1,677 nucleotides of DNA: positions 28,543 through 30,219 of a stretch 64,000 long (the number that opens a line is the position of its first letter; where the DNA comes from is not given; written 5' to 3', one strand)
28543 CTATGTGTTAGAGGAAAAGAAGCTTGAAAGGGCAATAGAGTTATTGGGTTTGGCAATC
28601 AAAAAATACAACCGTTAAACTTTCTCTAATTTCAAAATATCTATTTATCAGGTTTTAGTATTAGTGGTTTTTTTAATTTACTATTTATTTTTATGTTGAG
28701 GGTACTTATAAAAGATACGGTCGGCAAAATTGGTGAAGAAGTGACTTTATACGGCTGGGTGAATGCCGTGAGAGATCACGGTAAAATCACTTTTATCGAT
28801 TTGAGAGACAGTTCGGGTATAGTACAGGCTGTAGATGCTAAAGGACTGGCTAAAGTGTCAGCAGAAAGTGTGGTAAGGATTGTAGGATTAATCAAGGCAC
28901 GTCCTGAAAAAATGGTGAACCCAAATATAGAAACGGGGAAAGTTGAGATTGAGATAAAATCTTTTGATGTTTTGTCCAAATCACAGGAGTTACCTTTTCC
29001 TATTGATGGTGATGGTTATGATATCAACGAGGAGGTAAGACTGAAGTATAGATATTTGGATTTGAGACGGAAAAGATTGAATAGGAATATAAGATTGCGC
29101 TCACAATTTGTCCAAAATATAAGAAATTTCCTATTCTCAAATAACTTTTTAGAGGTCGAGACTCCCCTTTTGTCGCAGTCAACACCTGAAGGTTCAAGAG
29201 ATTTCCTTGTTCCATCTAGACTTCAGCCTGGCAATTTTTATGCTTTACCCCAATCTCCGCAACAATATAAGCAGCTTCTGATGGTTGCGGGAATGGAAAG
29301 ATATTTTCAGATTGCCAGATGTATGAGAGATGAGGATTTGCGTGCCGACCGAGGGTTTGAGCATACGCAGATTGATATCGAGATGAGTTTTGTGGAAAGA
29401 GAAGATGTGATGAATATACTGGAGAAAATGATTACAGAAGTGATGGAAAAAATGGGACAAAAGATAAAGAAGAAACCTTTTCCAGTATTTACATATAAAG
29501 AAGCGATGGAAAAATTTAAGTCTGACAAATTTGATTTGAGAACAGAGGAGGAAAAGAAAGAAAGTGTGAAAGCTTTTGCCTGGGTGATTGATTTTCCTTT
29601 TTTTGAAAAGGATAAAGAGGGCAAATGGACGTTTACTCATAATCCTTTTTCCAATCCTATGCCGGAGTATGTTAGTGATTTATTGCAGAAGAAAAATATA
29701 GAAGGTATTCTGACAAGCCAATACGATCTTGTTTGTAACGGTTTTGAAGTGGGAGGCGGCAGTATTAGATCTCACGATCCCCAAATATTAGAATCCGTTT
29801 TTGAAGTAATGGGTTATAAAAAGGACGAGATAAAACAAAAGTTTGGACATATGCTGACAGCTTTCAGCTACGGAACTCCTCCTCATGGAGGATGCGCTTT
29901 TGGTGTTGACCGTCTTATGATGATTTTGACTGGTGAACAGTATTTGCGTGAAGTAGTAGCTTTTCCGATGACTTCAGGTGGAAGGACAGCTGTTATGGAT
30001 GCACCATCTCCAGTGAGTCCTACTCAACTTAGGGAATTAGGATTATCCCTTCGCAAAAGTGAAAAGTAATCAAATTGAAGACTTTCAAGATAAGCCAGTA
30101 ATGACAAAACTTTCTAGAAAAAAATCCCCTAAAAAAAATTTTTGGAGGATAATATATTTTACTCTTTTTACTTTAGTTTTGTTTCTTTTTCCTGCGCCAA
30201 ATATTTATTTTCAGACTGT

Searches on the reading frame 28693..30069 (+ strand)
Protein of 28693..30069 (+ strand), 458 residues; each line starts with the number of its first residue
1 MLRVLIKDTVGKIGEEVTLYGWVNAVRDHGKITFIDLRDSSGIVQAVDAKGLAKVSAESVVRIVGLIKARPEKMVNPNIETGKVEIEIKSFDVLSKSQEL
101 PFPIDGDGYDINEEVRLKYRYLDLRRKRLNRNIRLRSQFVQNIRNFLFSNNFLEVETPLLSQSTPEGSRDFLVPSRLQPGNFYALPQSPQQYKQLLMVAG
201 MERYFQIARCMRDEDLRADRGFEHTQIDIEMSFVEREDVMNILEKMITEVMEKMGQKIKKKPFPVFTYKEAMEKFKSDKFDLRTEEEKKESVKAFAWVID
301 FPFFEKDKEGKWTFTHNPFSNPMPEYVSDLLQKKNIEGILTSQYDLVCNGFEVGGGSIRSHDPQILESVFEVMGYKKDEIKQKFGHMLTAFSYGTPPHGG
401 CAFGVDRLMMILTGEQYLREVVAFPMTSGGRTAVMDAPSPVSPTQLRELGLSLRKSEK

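Call 7: search_protein_families(library=ncbifam, proteins=[window:28693-30069:+])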
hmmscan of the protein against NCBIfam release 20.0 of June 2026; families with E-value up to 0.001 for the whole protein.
window:28693-30069:+ (458 aa): 15 families
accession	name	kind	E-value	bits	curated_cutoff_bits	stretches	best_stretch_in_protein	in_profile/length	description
NF001750.0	PRK00476.1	equivalog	4.7e-188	626.2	443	2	12-290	16-301/590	aspartate--tRNA ligase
TIGR00459.1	aspS_bact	equivalog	1.8e-170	568.2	373.85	2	12-293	14-299/586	aspartate--tRNA ligase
NF009460.0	PRK12820.1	equivalog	4.1e-124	415.3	1379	2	9-287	30-326/723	bifunctional aspartyl-tRNA synthetase/aspartyl/glutamyl-tRNA amidotransferase subunit C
NF003483.0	PRK05159.1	equivalog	5.7e-71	239.7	353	1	3-425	5-430/438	aspartate--tRNA(Asn) ligase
TIGR00458.1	aspS_nondisc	equivalog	2.7e-63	214.4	368.4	1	14-426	12-421/428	aspartate--tRNA(Asn) ligase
NF001756.1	PRK00484.1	subfamily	2.2e-46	158.6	468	1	12-427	49-485/488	lysine--tRNA ligase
TIGR00499.1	lysS_bact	equivalog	2.8e-41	141.7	427.6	1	14-426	53-491/496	lysine--tRNA ligase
NF003037.0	PRK03932.1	equivalog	9.9e-39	133.5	414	1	11-428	13-446/451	asparagine--tRNA ligase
TIGR00457.1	asnS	equivalog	1.7e-37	129.4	342.6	1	5-428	7-450/455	asparagine--tRNA ligase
NF002821.0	PRK02983.1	equivalog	1.2e-35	122.9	742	2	13-250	658-895/1102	bifunctional lysylphosphatidylglycerol synthetase/lysine--tRNA ligase LysX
NF009101.0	PRK12445.1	subfamily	8.2e-29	100.5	1026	1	15-426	66-500/505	lysine--tRNA ligase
TIGR00462.1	genX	equivalog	2.1e-21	76.7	286.9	1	134-424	2-304/304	EF-P lysine aminoacylase EpmA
NF006828.0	PRK09350.1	equivalog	1.4e-20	73.8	264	1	132-427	15-323/325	elongation factor P--(R)-beta-lysine ligase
NF005054.0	PRK06462.1-4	equivalog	2.9e-15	56.1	309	1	118-429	10-313/318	asparagine synthetase A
NF005052.0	PRK06462.1-1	equivalog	2.3e-14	53.2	368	1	111-429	29-348/353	asparagine synthetase A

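Call 8: search_protein_families(library=pfam, proteins=[window:28693-30069:+])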
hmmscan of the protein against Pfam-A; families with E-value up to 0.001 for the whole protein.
window:28693-30069:+ (458 aa): 2 families
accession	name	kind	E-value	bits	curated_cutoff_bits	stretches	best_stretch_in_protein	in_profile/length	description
PF00152.25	tRNA-synt_2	-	9e-113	376.8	25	1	112-427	1-307/308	tRNA synthetases class II (D, K and N)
PF01336.31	tRNA_anti-codon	-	6.2e-11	42.5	27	1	17-93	1-74/75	OB-fold nucleic acid binding domain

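Call 59: find_homologous_proteins(query=window:28693-30069:+, max_evalue=1e-60)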
Query window:28693-30069:+ (458 aa): 8000 proteins with E <= 1e-60 among 8000 candidates; the best 120 are listed.
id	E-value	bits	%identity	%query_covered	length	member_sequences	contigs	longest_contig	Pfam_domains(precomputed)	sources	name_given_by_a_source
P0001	0.0e+0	1034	100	100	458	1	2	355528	PF01336.32,PF00152.26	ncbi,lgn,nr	ncbi:aspartate--tRNA ligase [Patescibacteria group bacterium]|nr:aspartate--tRNA ligase [Patescibact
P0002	1.3e-293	991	95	100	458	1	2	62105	PF01336.32,PF00152.26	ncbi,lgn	-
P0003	2.1e-231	786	73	99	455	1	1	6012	PF01336.32,PF00152.26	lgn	-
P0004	3.1e-231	786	74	100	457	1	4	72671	PF01336.32,PF00152.26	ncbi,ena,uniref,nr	ncbi:hypothetical protein A3D77_07675 [Candidatus Gottesmanbacteria bacterium RIFCSPHIGHO2_02_FULL_3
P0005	4.2e-231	785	73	99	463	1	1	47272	PF01336.32,PF00152.26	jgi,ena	-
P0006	1.4e-230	784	73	99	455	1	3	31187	PF01336.32,PF00152.26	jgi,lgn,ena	-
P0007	5.4e-230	782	73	99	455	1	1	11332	PF01336.32,PF00152.26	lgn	-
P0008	2.7e-229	779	73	99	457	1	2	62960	PF01336.32,PF00152.26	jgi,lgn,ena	jgi:aspartyl-tRNA synthetase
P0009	2.9e-229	779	74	100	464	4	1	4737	PF01336.32,PF00152.26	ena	-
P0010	3.0e-229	779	73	99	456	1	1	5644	PF01336.32,PF00152.26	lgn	-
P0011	1.8e-228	777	73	98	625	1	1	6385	PF01336.32,PF04073.21,PF00152.26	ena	-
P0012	7.8e-228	775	72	99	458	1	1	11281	PF01336.32,PF00152.26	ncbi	-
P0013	2.7e-227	773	72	99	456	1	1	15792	PF01336.32,PF00152.26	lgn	-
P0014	1.1e-226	771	73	99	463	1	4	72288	PF01336.32,PF00152.26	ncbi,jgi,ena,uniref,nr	ncbi:hypothetical protein A2960_03605 [Candidatus Gottesmanbacteria bacterium RIFCSPLOWO2_01_FULL_39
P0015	1.5e-226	770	72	100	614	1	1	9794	PF01336.32,PF04073.21,PF00152.26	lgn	-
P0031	2.4e-216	737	71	99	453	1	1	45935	PF01336.32,PF00152.26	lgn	-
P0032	4.9e-216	736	69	98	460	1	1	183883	PF01336.32,PF00152.26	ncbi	-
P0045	1.5e-212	724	69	99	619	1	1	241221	PF01336.32,PF04073.21,PF00152.26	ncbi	-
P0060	1.8e-211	721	68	99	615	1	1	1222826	PF01336.32,PF04073.21,PF00152.26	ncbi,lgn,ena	-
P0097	5.4e-209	713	68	98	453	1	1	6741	PF01336.32,PF00152.26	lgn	-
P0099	9.3e-209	712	67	100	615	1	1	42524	PF01336.32,PF04073.21,PF00152.26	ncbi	-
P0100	9.6e-209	712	67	99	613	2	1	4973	PF01336.32,PF04073.21,PF00152.26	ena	-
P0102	1.1e-208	712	67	99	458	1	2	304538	PF01336.32,PF00152.26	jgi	jgi:aspartyl-tRNA synthetase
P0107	2.1e-208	711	68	99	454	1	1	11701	PF01336.32,PF00152.26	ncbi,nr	ncbi:aspartate--tRNA ligase [Candidatus Roizmanbacteria bacterium]|nr:aspartate--tRNA ligase [Candid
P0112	3.8e-208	710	67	99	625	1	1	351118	PF01336.32,PF04073.21,PF00152.26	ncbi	-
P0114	4.6e-208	710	68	97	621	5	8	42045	PF01336.32,PF04073.21,PF00152.26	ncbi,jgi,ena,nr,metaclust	ncbi:MAG: Aspartyl-tRNA synthetase [Microgenomates group bacterium GW2011_GWA2_47_8]|nr:MAG: Asparty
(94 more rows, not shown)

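Call 60: find_encoding_contigs(protein=P0107, flank=6000, max_places=2)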
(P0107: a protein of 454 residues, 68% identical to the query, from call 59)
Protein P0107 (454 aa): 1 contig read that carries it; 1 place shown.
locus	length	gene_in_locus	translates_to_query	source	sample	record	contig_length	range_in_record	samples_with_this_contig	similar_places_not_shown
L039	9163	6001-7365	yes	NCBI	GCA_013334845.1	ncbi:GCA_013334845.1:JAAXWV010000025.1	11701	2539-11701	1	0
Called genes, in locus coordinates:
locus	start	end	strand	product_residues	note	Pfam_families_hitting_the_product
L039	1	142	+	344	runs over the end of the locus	PF08529:NusA_N, PF00575:S1 (faint), PF13184:KH_NusA_1st, PF26594:KH_NusA_2nd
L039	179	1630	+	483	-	PF00009:GTP_EFTU, PF00071:Ras, PF01926:MMR_HSR1, PF02421:FeoB_N (weak), PF03193:RsgA_GTPase (faint), PF08477:Roc (weak), PF22042:EF-G_D2, PF11987:IF-2, +1 more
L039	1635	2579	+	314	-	PF01368:DHH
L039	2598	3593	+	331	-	PF02646:RmuC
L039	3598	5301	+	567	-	PF01368:DHH, PF02272:DHHA1, PF17768:RecJ_OB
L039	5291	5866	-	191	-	-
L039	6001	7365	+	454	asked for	PF01336:tRNA_anti-codon, PF00152:tRNA-synt_2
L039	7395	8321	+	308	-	PF00768:Peptidase_S11, PF02113:Peptidase_S13 (weak), PF13354:Beta-lactamase2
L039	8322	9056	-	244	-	-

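Call 61: find_encoding_contigs(protein=P0114, flank=6000, max_places=2)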
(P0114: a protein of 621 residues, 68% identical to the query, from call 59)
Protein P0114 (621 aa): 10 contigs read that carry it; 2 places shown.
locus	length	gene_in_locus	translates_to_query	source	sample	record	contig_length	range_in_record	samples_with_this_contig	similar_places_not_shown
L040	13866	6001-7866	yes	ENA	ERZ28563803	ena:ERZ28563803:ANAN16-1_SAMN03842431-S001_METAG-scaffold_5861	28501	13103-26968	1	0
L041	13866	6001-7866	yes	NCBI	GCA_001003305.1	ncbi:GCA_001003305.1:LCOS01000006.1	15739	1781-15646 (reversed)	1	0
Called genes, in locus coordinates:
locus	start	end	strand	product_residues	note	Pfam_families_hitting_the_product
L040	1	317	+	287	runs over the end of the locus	PF22599:SecDF_P1_head, PF02355:SecD_SecF_C, PF00873:ACR_tran (weak), PF03176:MMPL (weak)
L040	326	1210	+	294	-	PF07549:Sec_GG (weak), PF02355:SecD_SecF_C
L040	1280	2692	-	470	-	PF01743:PolyA_pol, PF12627:PolyA_pol_RNAbd, PF01966:HD, PF13735:tRNA_NucTran2_2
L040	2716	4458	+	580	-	PF01368:DHH, PF02272:DHHA1, PF17768:RecJ_OB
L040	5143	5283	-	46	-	-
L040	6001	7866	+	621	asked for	PF01336:tRNA_anti-codon, PF00152:tRNA-synt_2, PF04073:tRNA_edit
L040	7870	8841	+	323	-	PF00768:Peptidase_S11, PF02113:Peptidase_S13, PF13354:Beta-lactamase2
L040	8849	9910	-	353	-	-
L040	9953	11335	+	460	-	PF00749:tRNA-synt_1c, PF19269:Anticodon_2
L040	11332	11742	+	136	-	PF00293:NUDIX, PF14815:NUDIX_4 (weak)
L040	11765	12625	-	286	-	PF00350:Dynamin_N (weak), PF01926:MMR_HSR1, PF02421:FeoB_N, PF03193:RsgA_GTPase (faint), PF04548:AIG1, PF00009:GTP_EFTU (weak), PF07650:KH_2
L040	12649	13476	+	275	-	PF00730:HhH-GPD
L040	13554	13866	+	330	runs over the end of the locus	PF02661:Fic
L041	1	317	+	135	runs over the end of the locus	PF00873:ACR_tran (weak), PF02355:SecD_SecF_C, PF03176:MMPL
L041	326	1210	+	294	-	PF07549:Sec_GG (weak), PF02355:SecD_SecF_C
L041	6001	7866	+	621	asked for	PF01336:tRNA_anti-codon, PF00152:tRNA-synt_2, PF04073:tRNA_edit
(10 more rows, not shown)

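Call 62: find_encoding_contigs(protein=P0060, flank=6000, max_places=2)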
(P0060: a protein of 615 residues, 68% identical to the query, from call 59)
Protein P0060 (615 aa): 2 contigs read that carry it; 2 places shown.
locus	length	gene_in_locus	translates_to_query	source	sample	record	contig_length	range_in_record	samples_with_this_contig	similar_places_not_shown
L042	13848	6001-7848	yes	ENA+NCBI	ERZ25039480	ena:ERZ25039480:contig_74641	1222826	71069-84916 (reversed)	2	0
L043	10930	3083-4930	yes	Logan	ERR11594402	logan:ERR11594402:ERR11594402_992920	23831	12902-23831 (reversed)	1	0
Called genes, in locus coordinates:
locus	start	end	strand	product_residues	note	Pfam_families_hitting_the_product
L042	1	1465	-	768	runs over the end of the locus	PF24390:PRTase-CE (weak)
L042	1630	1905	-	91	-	-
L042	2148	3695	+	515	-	PF04107:GCS2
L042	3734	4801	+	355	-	PF02746:MR_MLE_N, PF26685:DUF8230_C, PF13378:MR_MLE_C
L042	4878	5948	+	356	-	PF01546:Peptidase_M20, PF07687:M20_dimer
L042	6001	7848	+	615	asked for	PF01336:tRNA_anti-codon, PF00152:tRNA-synt_2, PF04073:tRNA_edit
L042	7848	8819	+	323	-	PF00768:Peptidase_S11, PF13354:Beta-lactamase2, PF02113:Peptidase_S13 (weak)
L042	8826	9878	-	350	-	-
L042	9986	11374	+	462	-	PF00749:tRNA-synt_1c, PF19269:Anticodon_2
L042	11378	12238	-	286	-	PF00009:GTP_EFTU, PF00350:Dynamin_N (weak), PF01926:MMR_HSR1, PF02421:FeoB_N, PF03193:RsgA_GTPase (faint), PF04548:AIG1 (weak), PF07650:KH_2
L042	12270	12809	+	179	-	PF04542:Sigma70_r2, PF08281:Sigma70_r4_2, PF04545:Sigma70_r4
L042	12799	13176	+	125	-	-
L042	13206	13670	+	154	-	PF09136:Glucodextran_B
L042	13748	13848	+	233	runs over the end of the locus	PF18914:DUF5666 (weak)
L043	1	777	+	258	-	?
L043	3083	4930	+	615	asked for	PF01336:tRNA_anti-codon, PF00152:tRNA-synt_2, PF04073:tRNA_edit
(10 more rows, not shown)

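Call 65: find_encoding_contigs(protein=P0112, flank=3500, max_places=1)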
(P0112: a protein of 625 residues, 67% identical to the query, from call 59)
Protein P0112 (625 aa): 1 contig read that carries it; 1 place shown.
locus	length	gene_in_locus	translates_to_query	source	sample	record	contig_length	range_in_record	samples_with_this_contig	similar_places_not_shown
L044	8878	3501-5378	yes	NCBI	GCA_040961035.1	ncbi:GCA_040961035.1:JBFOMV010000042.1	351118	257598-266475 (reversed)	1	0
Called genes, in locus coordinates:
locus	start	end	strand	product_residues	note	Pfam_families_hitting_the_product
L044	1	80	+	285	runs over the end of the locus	PF01368:DHH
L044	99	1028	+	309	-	PF02646:RmuC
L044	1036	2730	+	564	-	PF01368:DHH, PF02272:DHHA1, PF17768:RecJ_OB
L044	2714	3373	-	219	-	-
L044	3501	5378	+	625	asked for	PF01336:tRNA_anti-codon, PF00152:tRNA-synt_2, PF04073:tRNA_edit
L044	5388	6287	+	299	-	PF00768:Peptidase_S11, PF02113:Peptidase_S13 (weak), PF13354:Beta-lactamase2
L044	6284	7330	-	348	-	-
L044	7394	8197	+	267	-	PF23441:SDR (weak), PF00106:adh_short, PF08659:KR, PF13561:adh_short_C2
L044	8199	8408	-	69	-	-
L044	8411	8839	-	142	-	PF00892:EamA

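Call 66: find_encoding_contigs(protein=P0045, flank=3500, max_places=1)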
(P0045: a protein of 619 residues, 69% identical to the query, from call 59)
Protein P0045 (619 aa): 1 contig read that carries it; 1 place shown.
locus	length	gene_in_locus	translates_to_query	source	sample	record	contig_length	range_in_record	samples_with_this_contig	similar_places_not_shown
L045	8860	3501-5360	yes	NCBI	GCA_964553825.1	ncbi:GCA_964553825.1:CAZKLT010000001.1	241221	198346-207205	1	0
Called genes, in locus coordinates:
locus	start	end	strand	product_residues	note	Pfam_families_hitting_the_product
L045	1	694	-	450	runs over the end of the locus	PF01743:PolyA_pol, PF12627:PolyA_pol_RNAbd, PF01966:HD, PF13735:tRNA_NucTran2_2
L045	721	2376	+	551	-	PF01368:DHH, PF02272:DHHA1, PF17768:RecJ_OB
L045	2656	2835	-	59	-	-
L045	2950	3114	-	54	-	-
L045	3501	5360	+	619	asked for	PF01336:tRNA_anti-codon, PF00152:tRNA-synt_2, PF04073:tRNA_edit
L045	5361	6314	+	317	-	PF00768:Peptidase_S11, PF02113:Peptidase_S13, PF13354:Beta-lactamase2 (weak)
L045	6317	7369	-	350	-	-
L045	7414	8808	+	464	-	PF00749:tRNA-synt_1c, PF19269:Anticodon_2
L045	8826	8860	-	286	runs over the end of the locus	PF00350:Dynamin_N (weak), PF01926:MMR_HSR1, PF02421:FeoB_N, PF03193:RsgA_GTPase (faint), PF04548:AIG1 (weak), PF00009:GTP_EFTU (weak), PF07650:KH_2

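Call 67: find_encoding_contigs(protein=P0102, flank=3500, max_places=1)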
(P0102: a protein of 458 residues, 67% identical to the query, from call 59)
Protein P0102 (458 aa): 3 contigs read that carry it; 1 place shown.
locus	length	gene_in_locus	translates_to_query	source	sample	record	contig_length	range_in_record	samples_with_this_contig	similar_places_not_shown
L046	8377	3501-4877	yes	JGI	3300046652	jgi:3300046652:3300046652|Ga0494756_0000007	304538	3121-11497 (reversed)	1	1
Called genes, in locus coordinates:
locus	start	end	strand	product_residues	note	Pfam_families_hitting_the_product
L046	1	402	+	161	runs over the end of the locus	PF14423:Imm5 (faint), PF21805:Imm5_like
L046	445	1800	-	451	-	PF01743:PolyA_pol, PF12627:PolyA_pol_RNAbd, PF01966:HD, PF13735:tRNA_NucTran2_2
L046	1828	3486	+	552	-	PF01368:DHH, PF02272:DHHA1, PF17768:RecJ_OB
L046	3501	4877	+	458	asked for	PF01336:tRNA_anti-codon, PF00152:tRNA-synt_2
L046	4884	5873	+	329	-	PF00768:Peptidase_S11, PF02113:Peptidase_S13 (weak), PF13354:Beta-lactamase2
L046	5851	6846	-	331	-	-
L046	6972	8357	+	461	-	PF00749:tRNA-synt_1c, PF19269:Anticodon_2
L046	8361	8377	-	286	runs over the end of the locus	PF00350:Dynamin_N (weak), PF01926:MMR_HSR1, PF02421:FeoB_N, PF03193:RsgA_GTPase (faint), PF04548:AIG1 (weak), PF00009:GTP_EFTU (weak), PF07650:KH_2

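Call 68: find_encoding_contigs(protein=P0032, flank=3500, max_places=1)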
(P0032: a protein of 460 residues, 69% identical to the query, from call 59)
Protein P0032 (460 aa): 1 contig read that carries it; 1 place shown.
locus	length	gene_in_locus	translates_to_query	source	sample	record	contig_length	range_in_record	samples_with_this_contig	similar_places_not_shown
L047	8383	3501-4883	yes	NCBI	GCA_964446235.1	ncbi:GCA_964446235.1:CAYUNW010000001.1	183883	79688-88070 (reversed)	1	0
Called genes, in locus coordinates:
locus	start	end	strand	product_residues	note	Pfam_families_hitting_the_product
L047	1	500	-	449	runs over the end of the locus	PF01743:PolyA_pol, PF12627:PolyA_pol_RNAbd, PF01966:HD, PF13735:tRNA_NucTran2_2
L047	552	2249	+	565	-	PF01368:DHH, PF02272:DHHA1, PF17768:RecJ_OB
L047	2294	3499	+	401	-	PF00155:Aminotran_1_2, PF00266:Aminotran_5 (weak), PF01041:DegT_DnrJ_EryC1 (weak)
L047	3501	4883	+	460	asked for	PF01336:tRNA_anti-codon, PF00152:tRNA-synt_2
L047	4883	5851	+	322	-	PF00768:Peptidase_S11, PF02113:Peptidase_S13 (weak), PF13354:Beta-lactamase2 (weak)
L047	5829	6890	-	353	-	-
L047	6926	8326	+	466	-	PF00749:tRNA-synt_1c, PF19269:Anticodon_2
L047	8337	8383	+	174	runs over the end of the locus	-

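Call 71: find_encoding_contigs(protein=P0099, flank=3000, max_places=1)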
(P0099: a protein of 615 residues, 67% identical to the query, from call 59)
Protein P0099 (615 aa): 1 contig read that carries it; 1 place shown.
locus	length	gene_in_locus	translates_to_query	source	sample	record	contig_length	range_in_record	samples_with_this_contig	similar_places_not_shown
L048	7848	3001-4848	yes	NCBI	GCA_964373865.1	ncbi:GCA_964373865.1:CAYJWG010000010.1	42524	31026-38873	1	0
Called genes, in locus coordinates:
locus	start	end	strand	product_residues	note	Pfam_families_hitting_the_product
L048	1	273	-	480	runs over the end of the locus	PF01743:PolyA_pol, PF12627:PolyA_pol_RNAbd, PF01966:HD, PF13735:tRNA_NucTran2_2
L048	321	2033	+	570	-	PF01368:DHH, PF02272:DHHA1, PF17768:RecJ_OB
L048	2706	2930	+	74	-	PF10049:DUF2283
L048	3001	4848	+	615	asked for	PF01336:tRNA_anti-codon, PF00152:tRNA-synt_2, PF04073:tRNA_edit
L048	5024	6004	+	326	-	PF00768:Peptidase_S11, PF02113:Peptidase_S13 (weak), PF13354:Beta-lactamase2 (weak)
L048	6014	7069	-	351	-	-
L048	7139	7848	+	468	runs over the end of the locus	PF00749:tRNA-synt_1c, PF19269:Anticodon_2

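Call 72: find_encoding_contigs(protein=P0031, flank=3000, max_places=1)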
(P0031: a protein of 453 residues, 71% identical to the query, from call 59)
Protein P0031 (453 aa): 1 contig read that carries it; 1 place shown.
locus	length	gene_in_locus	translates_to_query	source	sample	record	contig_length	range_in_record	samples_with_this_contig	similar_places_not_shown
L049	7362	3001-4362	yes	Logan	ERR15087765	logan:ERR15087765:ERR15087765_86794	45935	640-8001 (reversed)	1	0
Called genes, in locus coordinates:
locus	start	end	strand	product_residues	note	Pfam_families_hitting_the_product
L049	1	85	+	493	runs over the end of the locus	-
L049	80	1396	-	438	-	PF01743:PolyA_pol, PF12627:PolyA_pol_RNAbd, PF01966:HD, PF13735:tRNA_NucTran2_2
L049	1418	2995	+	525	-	PF01368:DHH, PF02272:DHHA1, PF17768:RecJ_OB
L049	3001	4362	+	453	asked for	PF01336:tRNA_anti-codon, PF00152:tRNA-synt_2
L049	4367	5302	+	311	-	PF00768:Peptidase_S11, PF02113:Peptidase_S13 (weak), PF13354:Beta-lactamase2 (weak)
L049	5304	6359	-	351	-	-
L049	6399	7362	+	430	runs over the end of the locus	PF00749:tRNA-synt_1c, PF19269:Anticodon_2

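Call 73: find_encoding_contigs(protein=P0097, flank=3000, max_places=1)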
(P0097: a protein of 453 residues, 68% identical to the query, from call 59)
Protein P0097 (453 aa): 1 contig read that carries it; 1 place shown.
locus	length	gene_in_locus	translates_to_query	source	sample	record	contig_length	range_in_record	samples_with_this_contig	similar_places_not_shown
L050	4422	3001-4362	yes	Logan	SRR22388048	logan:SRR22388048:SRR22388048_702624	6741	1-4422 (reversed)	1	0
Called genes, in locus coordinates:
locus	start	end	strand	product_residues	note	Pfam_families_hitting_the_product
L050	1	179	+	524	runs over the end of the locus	PF01368:DHH, PF02272:DHHA1, PF17768:RecJ_OB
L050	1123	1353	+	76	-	PF04255:DUF433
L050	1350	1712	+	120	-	PF18480:DUF5615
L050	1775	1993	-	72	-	-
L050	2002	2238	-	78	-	-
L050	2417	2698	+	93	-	-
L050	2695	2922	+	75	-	PF10049:DUF2283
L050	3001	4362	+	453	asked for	PF01336:tRNA_anti-codon, PF00152:tRNA-synt_2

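Call 74: find_encoding_contigs(protein=P0100, flank=3000, max_places=1)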
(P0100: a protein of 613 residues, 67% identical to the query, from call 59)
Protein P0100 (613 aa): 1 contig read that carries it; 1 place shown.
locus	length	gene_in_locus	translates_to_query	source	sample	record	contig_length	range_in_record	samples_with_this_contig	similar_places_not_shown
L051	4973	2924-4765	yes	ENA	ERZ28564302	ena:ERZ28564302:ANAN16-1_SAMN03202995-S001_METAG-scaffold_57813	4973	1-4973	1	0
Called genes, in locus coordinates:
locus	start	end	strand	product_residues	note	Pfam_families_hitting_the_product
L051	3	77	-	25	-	?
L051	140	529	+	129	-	PF05168:HEPN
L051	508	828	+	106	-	PF01909:NTP_transf_2, PF18765:Polbeta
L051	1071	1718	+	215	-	-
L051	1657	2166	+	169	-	-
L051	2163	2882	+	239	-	PF01177:Asp_Glu_race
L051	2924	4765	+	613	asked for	PF01336:tRNA_anti-codon, PF00152:tRNA-synt_2, PF04073:tRNA_edit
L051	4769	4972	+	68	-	?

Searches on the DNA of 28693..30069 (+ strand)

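Call 77: search_rna_families(sources=[L040, L051, L039, L044, L045, L048, L050], threshold=evalue, max_evalue=1, show_alignments=2)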
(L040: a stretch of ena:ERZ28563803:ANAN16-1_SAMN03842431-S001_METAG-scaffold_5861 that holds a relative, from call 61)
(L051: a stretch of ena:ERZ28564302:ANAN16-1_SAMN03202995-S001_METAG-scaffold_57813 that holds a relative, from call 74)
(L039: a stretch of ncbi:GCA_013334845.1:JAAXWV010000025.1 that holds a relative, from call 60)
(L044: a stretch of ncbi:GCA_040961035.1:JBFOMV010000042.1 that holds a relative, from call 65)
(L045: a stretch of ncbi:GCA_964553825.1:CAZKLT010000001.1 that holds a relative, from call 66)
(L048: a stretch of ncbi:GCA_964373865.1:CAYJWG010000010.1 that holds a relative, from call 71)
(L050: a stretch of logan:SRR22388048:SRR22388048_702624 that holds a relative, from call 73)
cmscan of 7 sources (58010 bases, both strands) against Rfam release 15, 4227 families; matches with E-value up to 1: 2.
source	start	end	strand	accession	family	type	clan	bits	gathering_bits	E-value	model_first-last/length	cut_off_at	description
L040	5757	5975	+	RF00230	T-box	Cis-reg; leader;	-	39.5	93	2.7e-05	1-219/219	no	T-box leader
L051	858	1024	+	RF00230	T-box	Cis-reg; leader;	-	24.1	93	0.24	1-219/219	no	T-box leader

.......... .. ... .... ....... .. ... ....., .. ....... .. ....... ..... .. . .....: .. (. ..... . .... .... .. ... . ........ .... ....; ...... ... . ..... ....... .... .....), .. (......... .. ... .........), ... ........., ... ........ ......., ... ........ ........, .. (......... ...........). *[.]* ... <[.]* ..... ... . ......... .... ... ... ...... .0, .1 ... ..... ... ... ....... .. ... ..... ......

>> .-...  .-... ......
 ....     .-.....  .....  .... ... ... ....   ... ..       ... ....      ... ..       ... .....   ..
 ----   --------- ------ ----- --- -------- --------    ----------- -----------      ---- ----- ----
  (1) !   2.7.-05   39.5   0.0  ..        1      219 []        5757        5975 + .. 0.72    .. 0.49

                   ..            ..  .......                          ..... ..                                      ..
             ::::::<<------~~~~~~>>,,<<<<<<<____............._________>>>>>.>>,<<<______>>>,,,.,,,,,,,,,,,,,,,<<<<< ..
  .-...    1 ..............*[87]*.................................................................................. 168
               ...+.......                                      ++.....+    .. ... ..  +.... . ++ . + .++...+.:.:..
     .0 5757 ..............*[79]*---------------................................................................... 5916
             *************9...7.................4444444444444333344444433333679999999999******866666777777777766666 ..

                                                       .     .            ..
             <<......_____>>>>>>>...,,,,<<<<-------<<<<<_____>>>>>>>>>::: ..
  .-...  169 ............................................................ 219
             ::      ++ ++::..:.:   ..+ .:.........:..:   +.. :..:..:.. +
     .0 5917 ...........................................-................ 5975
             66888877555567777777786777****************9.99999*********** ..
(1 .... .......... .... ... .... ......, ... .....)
